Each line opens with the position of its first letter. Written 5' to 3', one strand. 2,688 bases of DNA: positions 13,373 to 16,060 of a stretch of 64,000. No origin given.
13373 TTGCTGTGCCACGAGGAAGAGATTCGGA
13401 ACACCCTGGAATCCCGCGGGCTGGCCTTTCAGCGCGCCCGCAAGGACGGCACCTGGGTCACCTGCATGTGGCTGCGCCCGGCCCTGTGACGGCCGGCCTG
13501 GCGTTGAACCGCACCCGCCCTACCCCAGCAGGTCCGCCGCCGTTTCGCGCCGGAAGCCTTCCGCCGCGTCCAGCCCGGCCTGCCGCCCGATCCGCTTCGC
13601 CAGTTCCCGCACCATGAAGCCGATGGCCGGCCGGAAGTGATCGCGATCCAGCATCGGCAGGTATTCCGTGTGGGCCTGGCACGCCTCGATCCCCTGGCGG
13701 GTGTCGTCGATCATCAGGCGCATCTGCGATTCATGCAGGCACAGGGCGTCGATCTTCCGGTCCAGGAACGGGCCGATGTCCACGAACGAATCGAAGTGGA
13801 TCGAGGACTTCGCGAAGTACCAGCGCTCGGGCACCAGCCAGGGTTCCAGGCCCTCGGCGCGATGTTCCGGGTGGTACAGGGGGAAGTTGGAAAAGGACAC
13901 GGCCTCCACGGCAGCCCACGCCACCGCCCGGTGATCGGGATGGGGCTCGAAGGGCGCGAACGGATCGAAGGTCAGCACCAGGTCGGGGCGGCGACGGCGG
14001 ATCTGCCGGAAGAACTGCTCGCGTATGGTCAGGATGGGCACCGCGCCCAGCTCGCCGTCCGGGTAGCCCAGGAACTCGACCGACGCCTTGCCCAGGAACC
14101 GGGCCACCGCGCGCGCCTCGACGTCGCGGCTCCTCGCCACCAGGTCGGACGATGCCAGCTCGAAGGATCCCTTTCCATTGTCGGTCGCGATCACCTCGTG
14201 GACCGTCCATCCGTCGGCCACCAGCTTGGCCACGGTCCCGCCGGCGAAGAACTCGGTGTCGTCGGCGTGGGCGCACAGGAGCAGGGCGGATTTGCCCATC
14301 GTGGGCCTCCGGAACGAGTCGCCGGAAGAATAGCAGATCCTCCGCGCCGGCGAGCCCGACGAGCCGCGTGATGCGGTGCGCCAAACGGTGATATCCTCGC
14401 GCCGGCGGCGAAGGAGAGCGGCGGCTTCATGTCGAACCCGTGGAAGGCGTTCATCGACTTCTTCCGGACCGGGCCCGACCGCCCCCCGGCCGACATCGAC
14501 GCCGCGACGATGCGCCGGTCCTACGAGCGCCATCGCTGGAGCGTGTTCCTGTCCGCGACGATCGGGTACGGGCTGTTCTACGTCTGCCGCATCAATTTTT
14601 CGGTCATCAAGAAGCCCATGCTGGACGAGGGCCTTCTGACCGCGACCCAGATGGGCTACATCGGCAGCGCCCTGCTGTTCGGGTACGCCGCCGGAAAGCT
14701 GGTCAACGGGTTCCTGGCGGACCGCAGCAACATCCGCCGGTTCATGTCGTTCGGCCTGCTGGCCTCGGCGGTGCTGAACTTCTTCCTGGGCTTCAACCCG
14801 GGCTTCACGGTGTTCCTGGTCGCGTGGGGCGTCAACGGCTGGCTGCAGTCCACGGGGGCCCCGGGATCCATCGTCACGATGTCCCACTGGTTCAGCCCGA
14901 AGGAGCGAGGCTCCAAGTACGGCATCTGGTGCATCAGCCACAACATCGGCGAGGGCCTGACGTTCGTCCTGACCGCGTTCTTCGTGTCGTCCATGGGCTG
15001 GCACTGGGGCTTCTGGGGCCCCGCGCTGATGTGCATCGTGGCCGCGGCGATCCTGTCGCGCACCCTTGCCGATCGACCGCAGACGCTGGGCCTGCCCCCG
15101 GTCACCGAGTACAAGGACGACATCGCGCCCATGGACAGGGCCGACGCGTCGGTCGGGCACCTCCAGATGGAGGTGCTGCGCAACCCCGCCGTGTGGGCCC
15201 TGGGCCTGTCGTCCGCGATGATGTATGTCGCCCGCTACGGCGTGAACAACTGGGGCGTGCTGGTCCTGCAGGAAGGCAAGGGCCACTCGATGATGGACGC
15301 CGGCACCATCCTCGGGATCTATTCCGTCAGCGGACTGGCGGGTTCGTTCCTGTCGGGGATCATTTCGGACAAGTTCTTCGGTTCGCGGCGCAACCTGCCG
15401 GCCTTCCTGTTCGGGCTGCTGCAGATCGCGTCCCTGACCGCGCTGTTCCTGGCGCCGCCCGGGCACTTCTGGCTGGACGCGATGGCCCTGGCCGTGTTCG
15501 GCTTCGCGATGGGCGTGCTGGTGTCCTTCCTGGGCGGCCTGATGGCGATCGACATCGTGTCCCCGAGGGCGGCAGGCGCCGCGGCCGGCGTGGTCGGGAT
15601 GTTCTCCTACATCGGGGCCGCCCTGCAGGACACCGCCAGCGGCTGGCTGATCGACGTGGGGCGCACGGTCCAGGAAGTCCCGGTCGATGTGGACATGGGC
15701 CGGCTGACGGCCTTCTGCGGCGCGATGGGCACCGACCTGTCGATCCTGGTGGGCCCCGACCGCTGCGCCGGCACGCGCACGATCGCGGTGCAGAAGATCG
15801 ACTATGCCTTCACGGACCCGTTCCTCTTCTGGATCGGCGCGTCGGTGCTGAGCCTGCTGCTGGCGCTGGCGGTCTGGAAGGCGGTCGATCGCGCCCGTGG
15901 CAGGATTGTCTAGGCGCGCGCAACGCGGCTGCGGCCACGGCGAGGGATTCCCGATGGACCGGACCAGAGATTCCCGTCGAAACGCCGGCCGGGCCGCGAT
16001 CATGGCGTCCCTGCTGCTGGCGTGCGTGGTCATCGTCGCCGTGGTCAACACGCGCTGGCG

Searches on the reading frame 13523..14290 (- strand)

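Call 49: search_protein_families(library=pfam, proteins=[window:13523-14290:-], max_evalue=0.001)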
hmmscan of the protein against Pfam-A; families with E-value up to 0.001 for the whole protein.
window:13523-14290:- (256 aa): 1 family
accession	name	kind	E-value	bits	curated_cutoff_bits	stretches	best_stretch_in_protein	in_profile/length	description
PF02585.22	PIG-L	-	7e-26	91.7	28.2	1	3-130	1-128/129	GlcNAc-PI de-N-acetylase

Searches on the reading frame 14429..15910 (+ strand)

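Call 49: search_protein_families(library=pfam, proteins=[window:14429-15910:+], max_evalue=0.001)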
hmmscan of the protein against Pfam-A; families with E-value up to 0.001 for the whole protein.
window:14429-15910:+ (494 aa): 1 family
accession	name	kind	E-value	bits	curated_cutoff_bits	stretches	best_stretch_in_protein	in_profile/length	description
PF07690.21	MFS_1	-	2e-45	155.6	33.4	1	45-399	3-345/347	Major Facilitator Superfamily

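Call 53: search_protein_families(library=ncbifam, proteins=[window:14429-15910:+], max_evalue=1e-10)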
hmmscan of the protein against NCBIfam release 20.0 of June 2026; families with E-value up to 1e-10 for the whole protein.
window:14429-15910:+ (494 aa): 8 families
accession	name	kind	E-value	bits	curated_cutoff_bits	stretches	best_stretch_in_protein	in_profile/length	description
TIGR00881.1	2A0104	subfamily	9.6e-77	258.5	407.75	1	44-409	1-371/379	phosphoglycerate transporter protein PgtP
NF008661.1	PRK11663.1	subfamily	1.3e-71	242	564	1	22-401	14-397/439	MFS transporter family glucose-6-phosphate receptor UhpC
TIGR00712.1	glpT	equivalog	8.8e-71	239.2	632.55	1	20-408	11-408/440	glycerol-3-phosphate transporter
NF008433.0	PRK11273.1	equivalog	1.1e-67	229.1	748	1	20-403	11-402/452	glycerol-3-phosphate transporter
NF047787.1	PhglyTportPgtP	equivalog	1.3e-51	175.8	750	1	23-409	14-411/451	phosphoglycerate transporter PgtP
NF007107.1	PRK09556.1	equivalog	5.2e-49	167.5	497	1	18-396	10-399/469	hexose-6-phosphate:phosphate antiporter UhpT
TIGR00893.1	2A0114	subfamily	4.8e-28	98.2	395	1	47-409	3-372/399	D-galactonate transporter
TIGR00895.1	2A0115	subfamily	2.2e-12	46.6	418.55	1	58-407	37-397/398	aromatic acid/H+ symport family MFS transporter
